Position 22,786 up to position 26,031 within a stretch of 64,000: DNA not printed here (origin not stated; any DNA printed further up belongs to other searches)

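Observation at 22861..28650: Low-GC 5.8-kb island: dual-GHKL histidine-kinase giant + coupled receiver protein with novel output + convergent Dcm methylase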

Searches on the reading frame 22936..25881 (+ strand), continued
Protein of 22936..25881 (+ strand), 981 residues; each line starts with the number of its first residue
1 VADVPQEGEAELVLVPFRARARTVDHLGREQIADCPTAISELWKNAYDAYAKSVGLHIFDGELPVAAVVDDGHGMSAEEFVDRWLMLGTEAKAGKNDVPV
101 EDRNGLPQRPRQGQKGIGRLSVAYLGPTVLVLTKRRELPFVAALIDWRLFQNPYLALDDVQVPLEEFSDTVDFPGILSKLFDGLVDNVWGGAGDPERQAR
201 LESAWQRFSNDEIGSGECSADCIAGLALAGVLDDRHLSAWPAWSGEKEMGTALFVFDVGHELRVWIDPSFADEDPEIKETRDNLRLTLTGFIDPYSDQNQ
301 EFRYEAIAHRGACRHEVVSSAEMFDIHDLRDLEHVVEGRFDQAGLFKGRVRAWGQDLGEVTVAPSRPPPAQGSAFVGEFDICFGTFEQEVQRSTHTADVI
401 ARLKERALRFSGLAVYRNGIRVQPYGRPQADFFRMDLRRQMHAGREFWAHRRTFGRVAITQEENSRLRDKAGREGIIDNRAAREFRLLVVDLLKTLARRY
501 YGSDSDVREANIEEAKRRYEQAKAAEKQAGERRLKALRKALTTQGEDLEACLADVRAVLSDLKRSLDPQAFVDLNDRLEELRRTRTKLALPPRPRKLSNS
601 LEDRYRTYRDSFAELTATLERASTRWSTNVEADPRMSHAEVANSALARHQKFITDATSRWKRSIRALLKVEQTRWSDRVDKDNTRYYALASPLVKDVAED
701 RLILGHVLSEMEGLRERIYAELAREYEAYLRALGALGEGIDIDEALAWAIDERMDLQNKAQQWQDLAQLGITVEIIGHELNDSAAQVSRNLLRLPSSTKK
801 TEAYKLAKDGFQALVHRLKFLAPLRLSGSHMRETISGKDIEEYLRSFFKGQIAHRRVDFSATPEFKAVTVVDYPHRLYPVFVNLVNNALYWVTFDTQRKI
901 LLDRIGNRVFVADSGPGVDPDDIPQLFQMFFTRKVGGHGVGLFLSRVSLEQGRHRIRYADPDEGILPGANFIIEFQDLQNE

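Call 51: search_dna_similar(query=window:22936-25878:+, collection=plasmids, mode=protein, max_evalue=1e-20, max_rows=25)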
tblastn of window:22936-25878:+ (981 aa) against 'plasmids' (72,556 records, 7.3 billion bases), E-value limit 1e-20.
Records with a match: 3; places in all: 3; records where one place covers at least 80% of the query: 3.
Best place of each record, by identity: <60% 3.
By first word of the organism name: Pantoea 1; Pseudoalteromonas 1; Rhizobium 1.
By predicted mobility (MOB-suite, as given by PLSDB): non-mobilizable 3.
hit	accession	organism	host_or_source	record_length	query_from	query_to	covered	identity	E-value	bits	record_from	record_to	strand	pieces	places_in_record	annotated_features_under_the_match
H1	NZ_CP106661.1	Pantoea dispersa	Philodendron erubescens,Pure ...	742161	15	976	98%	38.6%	0e+0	654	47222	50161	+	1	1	ATP-binding protein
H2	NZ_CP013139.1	Pseudoalteromonas sp. Bsw20308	seawater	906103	15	980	98%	37.7%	0e+0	656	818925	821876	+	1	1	ATP-binding protein | response regulator receiver domain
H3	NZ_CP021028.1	Rhizobium sp. TAL182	Phaseolus vulgaris,cell culture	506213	17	977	98%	36.3%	1e-161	534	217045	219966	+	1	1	ATP-binding protein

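Call 52: search_dna_similar(query=window:22936-25878:+, collection=phages, mode=protein, max_evalue=1e-10, max_rows=15)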
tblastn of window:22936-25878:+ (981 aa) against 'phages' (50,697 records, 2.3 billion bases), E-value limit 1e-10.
Records with a match: 4; places in all: 4; records where one place covers at least 80% of the query: 0.
Best place of each record, by identity: <60% 4.
By first word of the organism name: Bacteriophage 2; Enterobacteria 1; Escherichia 1.
By host as written in the record: - 2; Escherichia coli 1639/77 1; Escherichia coli strain EF467 1.
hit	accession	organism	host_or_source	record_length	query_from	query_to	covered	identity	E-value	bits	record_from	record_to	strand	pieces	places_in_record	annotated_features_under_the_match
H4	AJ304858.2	Enterobacteria phage CP-1639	Escherichia coli 1639/77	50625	374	979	62%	36.2%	2e-115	397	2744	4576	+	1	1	remnant integrative element | histidin kinase-like protein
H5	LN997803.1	Escherichia phage phi467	Escherichia coli strain EF467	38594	374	979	62%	36.2%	3e-115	397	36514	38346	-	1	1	sasA: Adaptive-response sensory-kinase SasA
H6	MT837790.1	Bacteriophage sp.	human fecal samples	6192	716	975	27%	28.5%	1e-19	100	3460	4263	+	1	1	record has no annotation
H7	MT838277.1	Bacteriophage sp.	human fecal samples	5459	17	171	16%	34.8%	1e-11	75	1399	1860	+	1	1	record has no annotation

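Call 53: get_annotated_region(hit=H2, flank=8000)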
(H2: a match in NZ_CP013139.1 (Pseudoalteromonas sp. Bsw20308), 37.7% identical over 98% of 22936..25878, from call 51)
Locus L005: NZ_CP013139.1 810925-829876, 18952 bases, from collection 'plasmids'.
description: Pseudoalteromonas sp. Bsw20308 plasmid pPBSW1, complete sequence
organism: Pseudoalteromonas sp. Bsw20308 (NCBI taxid 283699)
taxonomy: Bacteria; Pseudomonadota; Gammaproteobacteria; Alteromonadales; Pseudoalteromonadaceae; Pseudoalteromonas; Pseudoalteromonas sp. Bsw20308
host: -; source: seawater; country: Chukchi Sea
typing (MOB-suite, as given by PLSDB): non-mobilizable
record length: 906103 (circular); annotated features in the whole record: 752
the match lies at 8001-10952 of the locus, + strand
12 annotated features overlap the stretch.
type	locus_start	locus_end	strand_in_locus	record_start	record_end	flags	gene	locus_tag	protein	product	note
CDS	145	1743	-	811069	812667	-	-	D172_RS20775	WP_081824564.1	ABC-F family ATPase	-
CDS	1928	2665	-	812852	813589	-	-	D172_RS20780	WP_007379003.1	transporter substrate-binding domain-containing protein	-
CDS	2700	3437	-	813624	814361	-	-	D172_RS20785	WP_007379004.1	transporter substrate-binding domain-containing protein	-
CDS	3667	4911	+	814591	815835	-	-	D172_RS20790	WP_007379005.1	UPF0149 family protein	-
CDS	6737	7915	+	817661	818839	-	-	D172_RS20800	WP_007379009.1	DNA cytosine methyltransferase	GO:0006304 - DNA modification [Evidence IEA]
CDS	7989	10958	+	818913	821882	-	-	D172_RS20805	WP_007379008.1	ATP-binding protein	-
CDS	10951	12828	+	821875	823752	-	-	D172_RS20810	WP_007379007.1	response regulator receiver domain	-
CDS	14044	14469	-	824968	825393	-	-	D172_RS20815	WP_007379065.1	DUF86 domain-containing protein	-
CDS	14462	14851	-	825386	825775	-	-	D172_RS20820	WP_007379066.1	nucleotidyltransferase domain-containing protein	-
CDS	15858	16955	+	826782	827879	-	-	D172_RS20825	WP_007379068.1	Fic family protein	-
CDS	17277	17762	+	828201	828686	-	-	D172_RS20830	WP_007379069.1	hypothetical protein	-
CDS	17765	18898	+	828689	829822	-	-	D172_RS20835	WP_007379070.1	DUF1570 domain-containing protein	-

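Call 54: get_annotated_region(hit=H1, flank=8000)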
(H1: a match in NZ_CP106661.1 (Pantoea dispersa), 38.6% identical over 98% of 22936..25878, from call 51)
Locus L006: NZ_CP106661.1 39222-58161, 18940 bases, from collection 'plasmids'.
description: Pantoea dispersa strain ML.8a3 plasmid pML.8a3, complete sequence
organism: Pantoea dispersa (NCBI taxid 59814)
taxonomy: Bacteria; Pseudomonadota; Gammaproteobacteria; Enterobacterales; Erwiniaceae; Pantoea; Pantoea dispersa
host: -; source: Philodendron erubescens,Pure isolate,Aerial roots; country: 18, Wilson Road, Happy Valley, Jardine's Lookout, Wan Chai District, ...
typing (MOB-suite, as given by PLSDB): non-mobilizable; replicon rep_cluster_1232
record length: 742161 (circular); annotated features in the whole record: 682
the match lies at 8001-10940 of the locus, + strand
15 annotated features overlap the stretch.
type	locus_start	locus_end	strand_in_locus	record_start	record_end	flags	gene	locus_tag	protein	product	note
CDS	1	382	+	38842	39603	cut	-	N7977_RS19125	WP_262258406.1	SDR family NAD(P)-dependent oxidoreductase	-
CDS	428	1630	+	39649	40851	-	-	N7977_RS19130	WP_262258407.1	MFS transporter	GO:0055085 - transmembrane transport [Evidence IEA]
CDS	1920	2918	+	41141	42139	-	-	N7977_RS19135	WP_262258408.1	ABC transporter substrate-binding protein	-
CDS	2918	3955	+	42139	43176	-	-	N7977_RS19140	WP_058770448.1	iron chelate uptake ABC transporter family permease subunit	-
CDS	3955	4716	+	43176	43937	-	-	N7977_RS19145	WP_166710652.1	ABC transporter ATP-binding protein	-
CDS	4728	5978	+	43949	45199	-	-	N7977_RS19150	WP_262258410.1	MFS transporter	GO:0055085 - transmembrane transport [Evidence IEA]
CDS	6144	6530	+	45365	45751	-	-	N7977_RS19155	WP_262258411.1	VOC family protein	-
CDS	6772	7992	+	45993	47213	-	-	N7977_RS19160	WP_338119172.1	DNA cytosine methyltransferase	GO:0006304 - DNA modification [Evidence IEA]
CDS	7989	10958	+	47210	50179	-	-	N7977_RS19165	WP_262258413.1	ATP-binding protein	-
CDS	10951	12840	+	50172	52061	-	-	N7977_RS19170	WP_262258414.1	response regulator receiver domain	-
CDS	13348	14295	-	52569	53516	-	-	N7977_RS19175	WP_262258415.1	sulfonate ABC transporter substrate-binding protein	-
CDS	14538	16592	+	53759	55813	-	-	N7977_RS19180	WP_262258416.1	FUSC family protein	GO:0006810 - transport [Evidence IEA]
CDS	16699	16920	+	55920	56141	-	-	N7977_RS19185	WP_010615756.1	YdgH/BhsA/McbA-like domain containing protein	-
CDS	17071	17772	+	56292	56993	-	-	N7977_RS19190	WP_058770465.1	aspartate/glutamate racemase family protein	-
CDS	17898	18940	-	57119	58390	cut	-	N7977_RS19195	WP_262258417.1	alanine racemase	-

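Call 87: search_solved_structures(query=A3, max_evalue=1)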
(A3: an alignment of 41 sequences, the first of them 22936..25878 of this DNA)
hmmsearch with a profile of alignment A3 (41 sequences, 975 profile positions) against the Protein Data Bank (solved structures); distinct sequences matched with E-value up to 1: 170 (the best 60 are shown).
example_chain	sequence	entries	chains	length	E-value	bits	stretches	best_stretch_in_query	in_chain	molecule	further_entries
3a0r_A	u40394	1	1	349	2.4e-13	52.2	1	714-944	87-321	Sensor protein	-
3a0t_A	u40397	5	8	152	7.9e-12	47.2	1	837-944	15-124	Sensor protein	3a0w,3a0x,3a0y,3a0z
8a3u_A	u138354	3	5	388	1.2e-10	43.2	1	745-947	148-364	Putative Sensory box protein,Sensor protein FixL | Putative Sensory box protein,Putative Sensory box protein,Sensor protein FixL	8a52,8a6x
8a7f_A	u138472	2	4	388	1.2e-10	43.2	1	745-947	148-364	Putative Sensory box protein,Sensor protein FixL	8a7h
4gcz_A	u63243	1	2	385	1.5e-10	43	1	845-947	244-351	Blue-light photoreceptor, Sensor protein fixL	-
6paj_A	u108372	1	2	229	4.5e-10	41.4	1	804-969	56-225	Sensor protein SrrB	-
9jfj_A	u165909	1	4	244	5.6e-10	41.1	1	746-955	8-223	Sensor histidine kinase ZraS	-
8vc9_A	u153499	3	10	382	1.1e-08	36.8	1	724-938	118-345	Leptospira virulence regulator B (LvrB) | histidine kinase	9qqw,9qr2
7z8n_A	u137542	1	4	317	1.5e-06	29.7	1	861-969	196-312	Histidine kinase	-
9p6i_A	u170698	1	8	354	3.1e-06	28.7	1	745-952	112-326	histidine kinase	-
7cch_A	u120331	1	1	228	8.4e-06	27.3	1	769-959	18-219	AdeS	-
8u4x_A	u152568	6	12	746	9.9e-06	27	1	860-946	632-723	histidine kinase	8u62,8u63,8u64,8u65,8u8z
4biu_A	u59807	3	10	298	8.2e-05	24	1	875-945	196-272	SENSOR PROTEIN CPXA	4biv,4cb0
4biw_A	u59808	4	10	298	8.5e-05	23.9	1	876-945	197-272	SENSOR PROTEIN CPXA | Sensor histidine kinase CpxA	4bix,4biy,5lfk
4biz_A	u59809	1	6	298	0.00014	23.2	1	876-945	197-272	SENSOR PROTEIN CPXA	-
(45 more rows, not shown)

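Call 88: search_protein_families(library=phrogs, proteins=[window:22936-25878:+], max_evalue=0.01)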
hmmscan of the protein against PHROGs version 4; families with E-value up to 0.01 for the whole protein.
window:22936-25878:+ (981 aa): 6 families
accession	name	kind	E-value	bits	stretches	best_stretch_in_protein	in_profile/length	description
phrog_8137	-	unknown function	2.3e-121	407.4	1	415-977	2-569/572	-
phrog_6203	-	unknown function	3.6e-16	59.9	1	22-136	13-120/644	-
phrog_857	-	unknown function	3.8e-07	30.7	1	872-964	350-450/468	-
phrog_10912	-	other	7.9e-07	28.4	1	869-959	848-946/970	kinase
phrog_20778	-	unknown function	0.0009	18.6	1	879-946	571-644/675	-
phrog_18358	-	unknown function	0.001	18.2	1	869-945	544-623/904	-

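Call 89: get_annotated_region(hit=H4, flank=5000)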
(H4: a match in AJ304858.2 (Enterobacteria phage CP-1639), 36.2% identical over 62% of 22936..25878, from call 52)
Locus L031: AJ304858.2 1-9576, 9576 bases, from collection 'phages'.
description: Bacteriophage CP-1639 and chromosomal integration site.
organism: Enterobacteria phage CP-1639 (NCBI taxid 291401)
taxonomy: Viruses; Duplodnaviria; Heunggongvirae; Uroviricota; Caudoviricetes
host: Escherichia coli 1639/77; source: -; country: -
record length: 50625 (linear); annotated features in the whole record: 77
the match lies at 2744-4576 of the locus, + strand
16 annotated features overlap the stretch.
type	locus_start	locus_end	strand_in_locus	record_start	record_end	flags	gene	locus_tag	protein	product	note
CDS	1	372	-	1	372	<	-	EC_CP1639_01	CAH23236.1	hypothetical protein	alternative name: ygaF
CDS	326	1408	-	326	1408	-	-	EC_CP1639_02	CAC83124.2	hypothetical protein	alternative name: b2659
CDS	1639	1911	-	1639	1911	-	-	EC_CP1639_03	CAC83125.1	hypothetical protein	alternative name: b2658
CDS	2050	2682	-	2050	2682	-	-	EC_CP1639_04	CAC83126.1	hypothetical protein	alternative name: b2657; putative unidentified enzyme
misc_feature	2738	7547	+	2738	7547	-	-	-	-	-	remnant integrative element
CDS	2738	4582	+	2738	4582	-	-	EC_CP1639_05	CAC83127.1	histidin kinase-like protein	-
CDS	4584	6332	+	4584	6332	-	-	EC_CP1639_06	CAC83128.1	hypothetical protein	-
CDS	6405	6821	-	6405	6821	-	-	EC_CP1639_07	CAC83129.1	hypothetical protein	-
CDS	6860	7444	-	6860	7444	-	intA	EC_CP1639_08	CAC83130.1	putative prophage integrase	-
CDS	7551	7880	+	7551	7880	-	-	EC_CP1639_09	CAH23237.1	putative transposase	alternative name: orfB IS3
mobile_element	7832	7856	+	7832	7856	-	-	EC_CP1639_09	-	insertion sequence:IS629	-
CDS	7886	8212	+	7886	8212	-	-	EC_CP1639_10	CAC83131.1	putative transposase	alternative name: orfA IS629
CDS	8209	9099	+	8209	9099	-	-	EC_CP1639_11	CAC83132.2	putative transposase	alternative name: orfB IS629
CDS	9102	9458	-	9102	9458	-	-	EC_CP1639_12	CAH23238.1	hypothetical protein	-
mobile_element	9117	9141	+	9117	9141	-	-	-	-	insertion sequence:IS629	-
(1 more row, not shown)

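Call 98: search_protein_families(library=pfam, alignment_id=A3, max_evalue=1)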
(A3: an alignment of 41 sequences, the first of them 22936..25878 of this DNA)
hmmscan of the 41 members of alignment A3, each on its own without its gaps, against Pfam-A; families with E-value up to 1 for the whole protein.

A. member 1, window:22936-25878:+ (981 aa): 6 families
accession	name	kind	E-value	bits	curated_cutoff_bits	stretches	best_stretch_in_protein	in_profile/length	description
PF02518.31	HATPase_c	-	4.5e-14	53.3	26.4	1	874-974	3-106/111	Histidine kinase-, DNA gyrase B-, and HSP90-like ATPase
PF13589.12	HATPase_c_3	-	1.1e-13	51.8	25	1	37-137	5-96/137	Histidine kinase-, DNA gyrase B-, and HSP90-like ATPase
PF19191.5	HEF_HK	-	2.6e-08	34.7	24.1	1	768-825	1-62/67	HEF_HK domain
PF06810.17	Phage_scaffold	-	0.013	15.9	35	1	504-587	64-147/170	Phage capsid assembly scaffolding protein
PF09177.16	STX6_10_61_N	-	0.079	13.9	29.4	0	511-566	13-64/99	Syntaxin 6/10/61, N-terminal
PF09720.15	Unstab_antitox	-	0.11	13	23.3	1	488-524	10-43/54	Putative addiction module component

B. families by the number of members that match (of 41 scanned): 47 families (the first 25 are shown)
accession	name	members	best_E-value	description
PF02518.31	HATPase_c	41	2.2e-16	Histidine kinase-, DNA gyrase B-, and HSP90-like ATPase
PF13589.12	HATPase_c_3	41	3.2e-16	Histidine kinase-, DNA gyrase B-, and HSP90-like ATPase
PF19191.5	HEF_HK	41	2.6e-09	HEF_HK domain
PF01442.23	Apolipoprotein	3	0.011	Apolipoprotein A1/A4/E domain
PF17078.10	SHE3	3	0.038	SWI5-dependent HO expression protein 3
PF07526.16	POX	2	0.007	Associated with HOX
PF09321.15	DUF1978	2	0.017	Domain of unknown function (DUF1978)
PF04513.17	Baculo_PEP_C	2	0.037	Baculovirus polyhedron envelope protein, PEP, C terminus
PF06013.18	WXG100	1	0.0038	Proteins of 100 residues with WXG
PF12957.13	DUF3846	1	0.0089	Domain of unknown function (DUF3846)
PF16533.10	SOAR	1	0.0094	STIM1 Orai1-activating region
PF00435.27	Spectrin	1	0.01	Spectrin repeat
PF06810.17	Phage_scaffold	1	0.013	Phage capsid assembly scaffolding protein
PF00010.31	HLH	1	0.013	Helix-loop-helix DNA-binding domain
PF10410.14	DnaB_bind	1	0.023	DnaB-helicase binding domain of primase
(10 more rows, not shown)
